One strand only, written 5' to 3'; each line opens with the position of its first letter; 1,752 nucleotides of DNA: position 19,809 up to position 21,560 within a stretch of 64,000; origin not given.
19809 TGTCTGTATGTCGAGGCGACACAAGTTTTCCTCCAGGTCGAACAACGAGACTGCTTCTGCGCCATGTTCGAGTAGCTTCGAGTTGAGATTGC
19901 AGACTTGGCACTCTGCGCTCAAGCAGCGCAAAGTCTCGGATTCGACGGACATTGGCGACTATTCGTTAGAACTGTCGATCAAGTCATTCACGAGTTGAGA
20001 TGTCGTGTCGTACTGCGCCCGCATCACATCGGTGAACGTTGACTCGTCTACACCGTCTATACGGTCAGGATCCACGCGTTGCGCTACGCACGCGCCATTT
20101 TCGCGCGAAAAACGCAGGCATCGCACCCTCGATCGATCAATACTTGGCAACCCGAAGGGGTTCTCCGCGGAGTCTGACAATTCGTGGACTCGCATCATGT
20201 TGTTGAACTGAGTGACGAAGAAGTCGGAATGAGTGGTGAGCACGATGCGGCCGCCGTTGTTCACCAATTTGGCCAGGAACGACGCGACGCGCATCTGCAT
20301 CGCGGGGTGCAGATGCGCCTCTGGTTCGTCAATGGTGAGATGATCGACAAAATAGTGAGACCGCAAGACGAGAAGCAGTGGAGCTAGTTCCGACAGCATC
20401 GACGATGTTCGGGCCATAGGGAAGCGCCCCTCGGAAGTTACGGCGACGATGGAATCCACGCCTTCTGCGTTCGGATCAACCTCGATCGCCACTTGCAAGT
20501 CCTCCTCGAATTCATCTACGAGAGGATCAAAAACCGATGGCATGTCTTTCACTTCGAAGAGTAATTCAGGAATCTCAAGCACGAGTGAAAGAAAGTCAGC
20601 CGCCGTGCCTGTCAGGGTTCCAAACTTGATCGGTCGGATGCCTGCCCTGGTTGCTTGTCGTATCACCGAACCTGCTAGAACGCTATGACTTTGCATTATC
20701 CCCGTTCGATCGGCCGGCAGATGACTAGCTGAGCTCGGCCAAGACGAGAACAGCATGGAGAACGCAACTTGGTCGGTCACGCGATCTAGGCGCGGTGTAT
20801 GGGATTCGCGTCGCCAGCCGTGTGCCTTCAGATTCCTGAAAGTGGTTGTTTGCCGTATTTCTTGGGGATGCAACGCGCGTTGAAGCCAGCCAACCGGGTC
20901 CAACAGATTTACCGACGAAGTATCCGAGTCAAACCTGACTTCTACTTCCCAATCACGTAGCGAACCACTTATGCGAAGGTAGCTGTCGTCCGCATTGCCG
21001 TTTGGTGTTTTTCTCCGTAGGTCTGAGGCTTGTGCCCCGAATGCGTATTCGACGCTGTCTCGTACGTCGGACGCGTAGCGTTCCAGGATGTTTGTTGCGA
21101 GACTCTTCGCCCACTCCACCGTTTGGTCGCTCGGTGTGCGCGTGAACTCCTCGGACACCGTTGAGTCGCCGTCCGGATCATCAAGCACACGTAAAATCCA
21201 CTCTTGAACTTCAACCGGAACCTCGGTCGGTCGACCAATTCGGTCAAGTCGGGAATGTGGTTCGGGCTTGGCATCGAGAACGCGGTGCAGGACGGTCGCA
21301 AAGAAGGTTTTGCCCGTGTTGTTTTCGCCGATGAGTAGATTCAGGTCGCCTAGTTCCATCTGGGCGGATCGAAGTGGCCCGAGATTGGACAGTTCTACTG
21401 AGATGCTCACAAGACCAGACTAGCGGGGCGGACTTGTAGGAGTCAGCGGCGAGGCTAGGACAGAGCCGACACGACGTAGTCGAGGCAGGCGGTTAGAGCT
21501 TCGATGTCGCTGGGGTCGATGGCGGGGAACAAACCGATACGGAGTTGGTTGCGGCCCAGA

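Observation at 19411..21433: Low-GC two-gene module (ABC/AAA_15-type ATPase + small Cys-cluster / PD-(D/E)xK-like protein) inserted downstream of serC: candidate uncharacterised defence-type system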

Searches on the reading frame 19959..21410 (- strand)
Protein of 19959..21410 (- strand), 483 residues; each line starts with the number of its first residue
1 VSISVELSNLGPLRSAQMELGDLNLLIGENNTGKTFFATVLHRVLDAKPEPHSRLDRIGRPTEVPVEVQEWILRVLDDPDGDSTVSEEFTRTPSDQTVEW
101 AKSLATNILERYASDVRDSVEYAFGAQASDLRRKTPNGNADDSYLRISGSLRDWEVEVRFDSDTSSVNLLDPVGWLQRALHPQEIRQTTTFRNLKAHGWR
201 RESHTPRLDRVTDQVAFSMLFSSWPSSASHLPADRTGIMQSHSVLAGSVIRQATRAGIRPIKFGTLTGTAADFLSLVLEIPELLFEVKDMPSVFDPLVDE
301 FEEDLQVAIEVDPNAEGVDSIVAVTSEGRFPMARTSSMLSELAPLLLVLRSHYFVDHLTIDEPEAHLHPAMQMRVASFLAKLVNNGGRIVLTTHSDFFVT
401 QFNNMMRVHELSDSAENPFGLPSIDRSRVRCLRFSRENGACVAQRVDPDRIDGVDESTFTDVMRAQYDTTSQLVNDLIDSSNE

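Call 3: search_protein_families(library=pfam, proteins=[window:19959-21410:-], max_evalue=1)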
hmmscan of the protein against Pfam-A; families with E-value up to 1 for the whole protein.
window:19959-21410:- (483 aa): 4 families
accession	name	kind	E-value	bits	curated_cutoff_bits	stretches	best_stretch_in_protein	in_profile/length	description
PF13175.12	AAA_15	-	2.8e-21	77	32.1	2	310-399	279-374/374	AAA ATPase domain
PF13304.12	AAA_21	-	5.9e-13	50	27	1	355-399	259-303/304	AAA domain, putative AbiEii toxin, Type IV TA system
PF13476.12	AAA_23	-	0.037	15.1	27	1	4-57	1-55/201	AAA domain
PF00158.32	Sigma54_activat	-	0.21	11.7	20.2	0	25-52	26-53/168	Sigma-54 interaction domain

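Call 4: search_protein_families(library=padloc, proteins=[window:19959-21410:-], max_evalue=1)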
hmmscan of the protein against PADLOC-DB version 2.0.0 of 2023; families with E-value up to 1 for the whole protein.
window:19959-21410:- (483 aa): 130 families (the best 25 are shown)
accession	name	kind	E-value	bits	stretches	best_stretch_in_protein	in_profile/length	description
PDLC04033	PD-T4-4_A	-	2.3e-28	97.6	2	327-414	297-385/460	-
PDLC04664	PDC-M47A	-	9.5e-24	82.1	2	331-408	297-375/461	-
PDLC02979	AriA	-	1.6e-22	78.8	2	296-399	269-373/373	-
PDLC04032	PD-T4-4_A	-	1.6e-21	74.8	2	331-476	322-468/474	-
PDLC03878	NsnB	-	6.3e-18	63.6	2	293-435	174-304/345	-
PDLC04214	HEC-02A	-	4.1e-15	53.9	2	321-410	202-293/338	-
PDLC02980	AriA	-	7e-14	50.5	2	356-398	260-302/304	-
PDLC00069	GajA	-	1.6e-13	48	2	357-396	337-378/687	AAA ATPase domain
PDLC02358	Old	-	5.4e-13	46.6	2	358-402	288-332/578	Old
PDLC04710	PDC-M56A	-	5.8e-13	46.6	2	5-48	4-47/382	-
PDLC00096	GajA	-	1.1e-12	45.6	2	353-410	287-350/630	AAA ATPase domain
PDLC00077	GajA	-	2e-12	44.5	2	350-403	329-386/616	AAA ATPase domain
PDLC00067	GajA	-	2.9e-12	43.9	2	356-402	306-349/604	AAA ATPase domain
PDLC00091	GajA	-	3e-12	44.2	2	336-399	280-342/627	AAA ATPase domain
PDLC00099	GajA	-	3.7e-12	44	2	353-396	297-341/626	AAA ATPase domain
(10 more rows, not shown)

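Call 5: search_protein_families(library=ncbifam, proteins=[window:19959-21410:-], max_evalue=1)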
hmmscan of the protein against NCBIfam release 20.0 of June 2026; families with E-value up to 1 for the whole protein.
window:19959-21410:- (483 aa): 16 families
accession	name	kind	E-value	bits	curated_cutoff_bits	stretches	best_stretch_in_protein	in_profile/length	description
NF038234.1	retron_eff_Eco8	equivalog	7.4e-07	28.2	250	2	4-40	5-42/679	retron Eco8 family effector endonuclease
NF041760.1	PtuA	equivalog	8.6e-06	24.9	500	1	360-400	382-421/524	retron Ec78 anti-phage system effector ATPase PtuA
TIGR01166.1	cbiO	subfamily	0.00053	19.5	211.8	1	356-394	147-185/190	cobalt ABC transporter, ATP-binding protein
NF047739.1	antiphage_MADS3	equivalog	0.0084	15.3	420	0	4-40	4-40/427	methylation-associated defense system AAA family ATPase MAD3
TIGR01189.1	ccmA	equivalog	0.011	15.5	131.6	1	360-401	151-192/198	heme ABC exporter ATP-binding protein CcmA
TIGR02673.1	FtsE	equivalog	0.013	15.1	264.85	1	358-404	159-205/214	cell division ATP-binding protein FtsE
NF010061.0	PRK13538.1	equivalog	0.013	14.9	195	1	360-400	157-197/211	cytochrome c biogenesis heme-transporting ATPase CcmA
NF000355.4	ribo_prot_ABC_F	equivalog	0.014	14.2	380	1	356-405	449-495/499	ribosomal protection-like ABC-F family protein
TIGR03608.1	L_ocin_972_ABC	subfamily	0.028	13.9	254.85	1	360-406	158-204/206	putative bacteriocin export ABC transporter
TIGR02857.1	CydD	equivalog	0.081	11.8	435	1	358-406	480-527/529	thiol reductant ABC exporter subunit CydD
NF002981.0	PRK03695.1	equivalog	0.091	12.1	281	0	358-394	159-195/253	vitamin B12 ABC transporter ATP-binding protein BtuD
NF010068.0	PRK13548.1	equivalog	0.11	11.6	261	0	353-394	160-201/261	heme ABC transporter ATP-binding protein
TIGR03411.1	urea_trans_UrtD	equivalog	0.13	11.8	304.1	0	358-408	165-214/242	urea ABC transporter ATP-binding protein UrtD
NF010170.0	PRK13651.1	equivalog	0.13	11.2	432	1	356-395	185-224/308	cobalt transporter ATP-binding subunit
NF000171.1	ABCF_producer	exception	0.13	10.6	800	1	355-404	483-529/541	TlrC/CarA/OleB/SrmB family ABC-F type ribosomal protection protein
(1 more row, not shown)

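Call 7: search_solved_structures(query=window:19959-21410:-, max_evalue=0.01)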
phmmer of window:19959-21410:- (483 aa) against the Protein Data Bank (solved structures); distinct sequences matched with E-value up to 0.01: 0.

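Call 13: search_protein_families(library=phrogs, proteins=[window:19959-21410:-], max_evalue=1)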
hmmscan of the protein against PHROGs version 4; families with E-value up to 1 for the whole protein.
window:19959-21410:- (483 aa): 12 families
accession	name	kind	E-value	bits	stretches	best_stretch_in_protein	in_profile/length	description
phrog_13167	-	unknown function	2.3e-17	64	2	335-413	317-396/477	-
phrog_4747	-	unknown function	8e-16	59.2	2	358-402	337-382/610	-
phrog_14430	-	unknown function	6.5e-13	49.7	2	358-419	341-402/444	-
phrog_9802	-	unknown function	1.1e-10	42.2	1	339-415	260-343/438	-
phrog_8323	-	unknown function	2.5e-10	40.5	2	360-402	327-368/623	-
phrog_7507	-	unknown function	1.1e-09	39.2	2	360-411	412-463/483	-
phrog_3940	-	unknown function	2.1e-06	27.8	1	358-414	257-318/537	-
phrog_21420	-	unknown function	9.7e-05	22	1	356-402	527-573/654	-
phrog_8066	-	unknown function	0.00055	19.9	1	359-399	388-429/522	-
phrog_293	-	moron, auxiliary metabolic gene and host takeover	0.012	14.5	1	358-404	290-337/1058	ABC transporter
phrog_5836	-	unknown function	0.061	12.2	1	335-396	289-347/1071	-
phrog_25246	-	moron, auxiliary metabolic gene and host takeover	0.072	12.5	1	359-403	285-329/616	ABC transporter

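Call 35: find_homologous_proteins(query=window:19959-21410:-, max_evalue=0.00001)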
Query window:19959-21410:- (483 aa): 976 proteins with E <= 0.00001 among 8000 candidates; the best 120 are listed.
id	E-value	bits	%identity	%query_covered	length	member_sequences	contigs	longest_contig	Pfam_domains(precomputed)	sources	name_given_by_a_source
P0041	0.0e+0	1040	100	96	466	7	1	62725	PF13175.13,PF13304.13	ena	-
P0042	8.0e-273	923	87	100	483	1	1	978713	PF13175.13,PF13304.13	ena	-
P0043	1.7e-272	922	87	100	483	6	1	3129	PF13175.13,PF13304.13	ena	-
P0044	7.3e-267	904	89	96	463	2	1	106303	PF13175.13,PF13304.13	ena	-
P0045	1.1e-266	903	86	100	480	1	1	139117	PF13175.13,PF13304.13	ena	-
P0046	2.0e-260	882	86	96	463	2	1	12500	PF13175.13,PF13304.13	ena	-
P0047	1.3e-258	876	85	96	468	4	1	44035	PF13175.13,PF13304.13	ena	-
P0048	3.0e-257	872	86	96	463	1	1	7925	PF13175.13,PF13304.13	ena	-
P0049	1.6e-256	870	82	100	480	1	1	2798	PF13175.13,PF13304.13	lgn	-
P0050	1.4e-255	866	85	96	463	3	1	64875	PF13175.13,PF13304.13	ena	-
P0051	4.7e-254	861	83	99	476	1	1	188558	PF13175.13,PF13304.13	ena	-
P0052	3.9e-253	858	85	96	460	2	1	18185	PF13175.13,PF13304.13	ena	-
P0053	6.6e-251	851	84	96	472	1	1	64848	PF13175.13,PF13304.13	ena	-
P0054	1.2e-250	850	82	99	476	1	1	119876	PF13175.13,PF13304.13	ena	-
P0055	7.7e-249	844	82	100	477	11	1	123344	PF13175.13,PF13304.13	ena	-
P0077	9.6e-155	534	56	100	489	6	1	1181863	PF13175.13,PF13304.13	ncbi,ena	-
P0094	1.6e-140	487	52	99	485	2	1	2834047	PF13175.13,PF13304.13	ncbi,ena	-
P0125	4.2e-117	410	46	99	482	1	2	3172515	PF13175.13,PF13304.13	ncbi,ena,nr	ncbi:MAG: AAA family ATPase [Gemmatimonadota bacterium]|nr:AAA family ATPase [Gemmatimonadota bacter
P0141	5.4e-108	380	42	99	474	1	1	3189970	PF13175.13,PF13304.13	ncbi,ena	-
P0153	4.7e-102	360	43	100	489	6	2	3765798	PF13175.13,PF13304.13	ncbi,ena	-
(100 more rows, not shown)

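Call 36: find_encoding_contigs(protein=P0125, flank=6000, max_places=2)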
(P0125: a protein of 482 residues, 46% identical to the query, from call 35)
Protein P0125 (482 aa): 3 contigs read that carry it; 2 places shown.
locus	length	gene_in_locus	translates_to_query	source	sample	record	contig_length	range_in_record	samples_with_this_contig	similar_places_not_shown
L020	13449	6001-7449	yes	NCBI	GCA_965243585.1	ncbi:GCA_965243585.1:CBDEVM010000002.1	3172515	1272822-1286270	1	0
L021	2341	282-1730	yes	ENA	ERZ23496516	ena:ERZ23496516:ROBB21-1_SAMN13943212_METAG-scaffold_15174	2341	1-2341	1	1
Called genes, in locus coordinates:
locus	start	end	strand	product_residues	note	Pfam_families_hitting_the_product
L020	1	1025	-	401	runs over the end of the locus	PF14690:Zn_ribbon_ISL3, PF13542:HTH_Tnp_ISL3 (weak), PF01610:DDE_Tnp_ISL3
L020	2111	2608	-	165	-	PF28530:DUF8426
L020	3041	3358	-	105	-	-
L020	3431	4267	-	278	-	PF13340:DUF4096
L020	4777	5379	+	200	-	-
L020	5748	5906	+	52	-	-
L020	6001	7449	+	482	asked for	PF13304:AAA_21, PF13175:AAA_15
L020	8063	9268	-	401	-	PF14690:Zn_ribbon_ISL3, PF13542:HTH_Tnp_ISL3 (weak), PF01610:DDE_Tnp_ISL3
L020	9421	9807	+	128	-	PF01527:HTH_Tnp_1, PF13276:HTH_21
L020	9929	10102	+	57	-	PF00665:rve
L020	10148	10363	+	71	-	PF13683:rve_3, PF13333:rve_2 (weak)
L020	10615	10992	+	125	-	-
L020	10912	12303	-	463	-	PF13175:AAA_15 (weak), PF13304:AAA_21, PF13175:AAA_15 (weak)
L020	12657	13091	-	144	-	-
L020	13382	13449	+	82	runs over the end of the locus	-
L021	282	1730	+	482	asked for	PF13304:AAA_21, PF13175:AAA_15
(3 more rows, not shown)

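Call 37: find_encoding_contigs(protein=P0153, flank=6000, max_places=2)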
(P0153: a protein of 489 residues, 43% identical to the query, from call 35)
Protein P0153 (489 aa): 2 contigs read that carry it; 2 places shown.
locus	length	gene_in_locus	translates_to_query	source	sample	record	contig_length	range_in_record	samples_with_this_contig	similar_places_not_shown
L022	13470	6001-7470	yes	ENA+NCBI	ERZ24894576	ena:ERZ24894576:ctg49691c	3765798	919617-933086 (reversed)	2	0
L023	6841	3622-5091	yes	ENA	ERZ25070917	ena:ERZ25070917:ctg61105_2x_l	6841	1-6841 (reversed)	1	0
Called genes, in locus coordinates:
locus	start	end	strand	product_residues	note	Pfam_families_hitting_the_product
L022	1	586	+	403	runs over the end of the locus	PF00005:ABC_tran, PF03459:TOBE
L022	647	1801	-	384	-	-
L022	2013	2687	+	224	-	-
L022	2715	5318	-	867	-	PF20254:DMFA2_C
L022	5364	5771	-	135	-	PF00581:Rhodanese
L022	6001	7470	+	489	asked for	PF13175:AAA_15 (weak), PF13304:AAA_21, PF13175:AAA_15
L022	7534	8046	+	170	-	-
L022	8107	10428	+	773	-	PF05378:Hydant_A_N, PF01968:Hydantoinase_A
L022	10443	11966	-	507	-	PF01425:Amidase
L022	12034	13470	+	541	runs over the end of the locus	PF00743:FMO-like, PF07992:Pyr_redox_2, PF01266:DAO (weak), PF13450:NAD_binding_8, PF13738:Pyr_redox_3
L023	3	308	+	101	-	?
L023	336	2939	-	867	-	PF20254:DMFA2_C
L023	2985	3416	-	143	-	PF00581:Rhodanese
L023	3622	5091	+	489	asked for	PF13175:AAA_15 (weak), PF13304:AAA_21, PF13175:AAA_15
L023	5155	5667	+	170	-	-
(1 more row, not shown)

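Call 55: search_dna_similar(query=window:19959-21410:-, collection=plasmids, mode=protein, max_evalue=0.00001, max_rows=25)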
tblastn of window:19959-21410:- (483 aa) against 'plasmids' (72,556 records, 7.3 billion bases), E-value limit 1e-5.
Records with a match: 24; places in all: 24; records where one place covers at least 80% of the query: 0.
Best place of each record, by identity: <60% 24.
By first word of the organism name: Klebsiella 12; Escherichia 9; Serratia 1; Bernardetia 1; Annamia 1.
By predicted mobility (MOB-suite, as given by PLSDB): non-mobilizable 17; conjugative 4; mobilizable 3.
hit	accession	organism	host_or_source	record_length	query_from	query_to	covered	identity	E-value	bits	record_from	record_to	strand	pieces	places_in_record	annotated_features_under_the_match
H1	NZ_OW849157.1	Serratia marcescens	Homo sapiens,Complejo Asistencial ...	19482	242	406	34%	30.1%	9e-10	69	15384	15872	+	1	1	AAA family ATPase | recombinase family protein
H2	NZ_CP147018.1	Bernardetia sp. Wsw4-3y2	Red alga,Red algae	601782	348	482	28%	30.0%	9e-9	66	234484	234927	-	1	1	AAA family ATPase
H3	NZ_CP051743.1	Escherichia coli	Homo sapiens,whole organism,rectal swab ...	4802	354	465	23%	33.3%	3e-10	70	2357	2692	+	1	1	AAA family ATPase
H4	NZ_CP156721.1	Escherichia coli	Homo sapiens,drainage fluid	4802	354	465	23%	33.3%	3e-10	70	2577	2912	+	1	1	AAA family ATPase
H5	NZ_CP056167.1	Escherichia marmotae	culture,Freshwater sample from upstream ...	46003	328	425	20%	37.3%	1e-10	72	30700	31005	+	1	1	AAA family ATPase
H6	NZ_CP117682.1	Escherichia albertii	whole organism,bird (unidentified ...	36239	328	425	20%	36.3%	8e-9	66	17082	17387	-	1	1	AAA family ATPase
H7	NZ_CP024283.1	Escherichia albertii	-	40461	328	425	20%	36.3%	8e-9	66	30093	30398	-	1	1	AAA family ATPase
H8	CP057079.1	Escherichia coli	culture,Pooled pig faecal samples ...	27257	331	425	20%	37.4%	2e-9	68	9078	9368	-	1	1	AAA family ATPase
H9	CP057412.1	Escherichia coli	culture,Pooled pig faecal samples ...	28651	331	425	20%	37.4%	2e-9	68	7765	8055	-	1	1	AAA family ATPase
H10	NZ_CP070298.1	Escherichia albertii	Shanxi,Poultry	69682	331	425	20%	37.4%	2e-9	68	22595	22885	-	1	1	AAA family ATPase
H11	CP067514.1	Klebsiella pneumoniae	Homo sapiens,other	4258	322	415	19%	35.1%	8e-9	66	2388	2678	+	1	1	AAA family ATPase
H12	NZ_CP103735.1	Klebsiella pneumoniae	Homo sapiens,blood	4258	322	415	19%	35.1%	8e-9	66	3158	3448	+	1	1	AAA family ATPase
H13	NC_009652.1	Klebsiella pneumoniae subsp. pneumoniae MGH 78578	-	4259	322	415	19%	35.1%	8e-9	66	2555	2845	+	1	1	AAA family ATPase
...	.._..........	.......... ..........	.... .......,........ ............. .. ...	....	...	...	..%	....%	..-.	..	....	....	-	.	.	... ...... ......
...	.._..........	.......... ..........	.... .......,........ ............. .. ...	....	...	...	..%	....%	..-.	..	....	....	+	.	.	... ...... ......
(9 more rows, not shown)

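Call 56: get_annotated_region(hit=H5, flank=3000)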
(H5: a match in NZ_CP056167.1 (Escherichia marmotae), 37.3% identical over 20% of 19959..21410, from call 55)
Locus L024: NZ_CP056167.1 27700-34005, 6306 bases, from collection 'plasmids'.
description: Escherichia marmotae strain RHBSTW-00777 plasmid pRHBSTW-00777_3, complete sequence
organism: Escherichia marmotae (NCBI taxid 1499973)
taxonomy: Bacteria; Pseudomonadota; Gammaproteobacteria; Enterobacterales; Enterobacteriaceae; Escherichia; Escherichia marmotae
host: -; source: culture,Freshwater sample from upstream of wastewater treatment plant; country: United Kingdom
typing (MOB-suite, as given by PLSDB): conjugative; replicon IncX4; relaxase MOBP; mating-pair formation MPF_T
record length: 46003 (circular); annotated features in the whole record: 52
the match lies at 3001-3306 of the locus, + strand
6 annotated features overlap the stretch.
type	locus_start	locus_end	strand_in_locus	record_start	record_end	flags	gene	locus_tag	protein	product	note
CDS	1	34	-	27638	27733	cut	dqlB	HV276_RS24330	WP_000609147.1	DinQ-like type I toxin DqlB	-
CDS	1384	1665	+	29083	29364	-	-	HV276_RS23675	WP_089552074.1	hypothetical protein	-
CDS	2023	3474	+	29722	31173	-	-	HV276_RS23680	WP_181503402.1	AAA family ATPase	-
CDS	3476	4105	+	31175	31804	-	-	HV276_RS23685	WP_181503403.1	hypothetical protein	-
CDS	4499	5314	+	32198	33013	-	-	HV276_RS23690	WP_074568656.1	tyrosine-type recombinase/integrase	GO:0015074 - DNA integration [Evidence IEA]; GO:0006310 - DNA recombination [Evidence IEA]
CDS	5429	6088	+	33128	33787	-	-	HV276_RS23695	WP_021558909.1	division plane positioning ATPase MipZ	-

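Call 57: get_annotated_region(hit=H1, flank=3000)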
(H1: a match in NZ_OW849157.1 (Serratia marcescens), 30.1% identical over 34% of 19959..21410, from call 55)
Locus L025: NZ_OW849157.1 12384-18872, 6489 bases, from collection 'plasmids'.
description: Serratia marcescens isolate 0 plasmid P2, complete sequence
organism: Serratia marcescens (NCBI taxid 615)
taxonomy: Bacteria; Pseudomonadota; Gammaproteobacteria; Enterobacterales; Yersiniaceae; Serratia; Serratia marcescens
host: -; source: Homo sapiens,Complejo Asistencial Universitario de Salamanca (Salamanca); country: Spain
typing (MOB-suite, as given by PLSDB): mobilizable; relaxase MOBP
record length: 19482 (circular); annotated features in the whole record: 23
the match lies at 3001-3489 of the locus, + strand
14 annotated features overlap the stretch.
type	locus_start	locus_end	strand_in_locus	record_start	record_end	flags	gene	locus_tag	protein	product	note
CDS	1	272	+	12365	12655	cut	-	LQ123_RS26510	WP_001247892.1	nucleotidyltransferase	-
CDS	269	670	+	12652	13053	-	-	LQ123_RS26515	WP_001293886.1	DUF86 domain-containing protein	-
CDS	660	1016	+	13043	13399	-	-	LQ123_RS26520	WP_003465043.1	cupin domain-containing protein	-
CDS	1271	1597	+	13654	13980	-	-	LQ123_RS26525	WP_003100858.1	hypothetical protein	-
CDS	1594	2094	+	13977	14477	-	-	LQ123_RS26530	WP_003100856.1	hypothetical protein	-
CDS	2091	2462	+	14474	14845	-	-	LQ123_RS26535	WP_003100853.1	hypothetical protein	-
CDS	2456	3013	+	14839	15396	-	-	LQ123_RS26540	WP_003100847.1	recombinase family protein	GO:0006310 - DNA recombination [Evidence IEA]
CDS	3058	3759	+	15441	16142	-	-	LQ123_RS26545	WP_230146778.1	AAA family ATPase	-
CDS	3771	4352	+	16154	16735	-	-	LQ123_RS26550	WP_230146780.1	hypothetical protein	-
CDS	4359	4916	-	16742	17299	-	-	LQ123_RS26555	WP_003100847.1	recombinase family protein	GO:0006310 - DNA recombination [Evidence IEA]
CDS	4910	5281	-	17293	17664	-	-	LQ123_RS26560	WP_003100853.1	hypothetical protein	-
CDS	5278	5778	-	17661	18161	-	-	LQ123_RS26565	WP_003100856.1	hypothetical protein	-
CDS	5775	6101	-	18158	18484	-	-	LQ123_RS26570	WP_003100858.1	hypothetical protein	-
CDS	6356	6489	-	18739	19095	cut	-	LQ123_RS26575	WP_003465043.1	cupin domain-containing protein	-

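Call 58: get_annotated_region(hit=H3, flank=2500)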
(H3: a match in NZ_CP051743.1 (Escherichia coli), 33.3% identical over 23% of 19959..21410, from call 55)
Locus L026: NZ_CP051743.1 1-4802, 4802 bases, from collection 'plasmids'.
description: Escherichia coli strain SCU-105 plasmid pSCU-105-5, complete sequence
organism: Escherichia coli (NCBI taxid 562)
taxonomy: Bacteria; Pseudomonadota; Gammaproteobacteria; Enterobacterales; Enterobacteriaceae; Escherichia; Escherichia coli
host: -; source: Homo sapiens,whole organism,rectal swab from healthy college student; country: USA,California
typing (MOB-suite, as given by PLSDB): non-mobilizable; replicon Col(MG828),rep_cluster_2373
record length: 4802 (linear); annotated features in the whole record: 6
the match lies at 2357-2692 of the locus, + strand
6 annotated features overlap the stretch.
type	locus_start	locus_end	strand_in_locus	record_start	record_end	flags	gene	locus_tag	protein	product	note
CDS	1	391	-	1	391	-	-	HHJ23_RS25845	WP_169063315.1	helix-turn-helix domain-containing protein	-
CDS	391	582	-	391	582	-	-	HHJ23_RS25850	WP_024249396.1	Rop family plasmid primer RNA-binding protein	-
CDS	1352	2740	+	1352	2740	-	-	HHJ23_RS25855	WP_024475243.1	AAA family ATPase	-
CDS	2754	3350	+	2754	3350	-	-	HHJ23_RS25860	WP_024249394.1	hypothetical protein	-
CDS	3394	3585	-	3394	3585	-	-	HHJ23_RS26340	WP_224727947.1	hypothetical protein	-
CDS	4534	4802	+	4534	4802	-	-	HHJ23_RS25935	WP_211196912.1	hypothetical protein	-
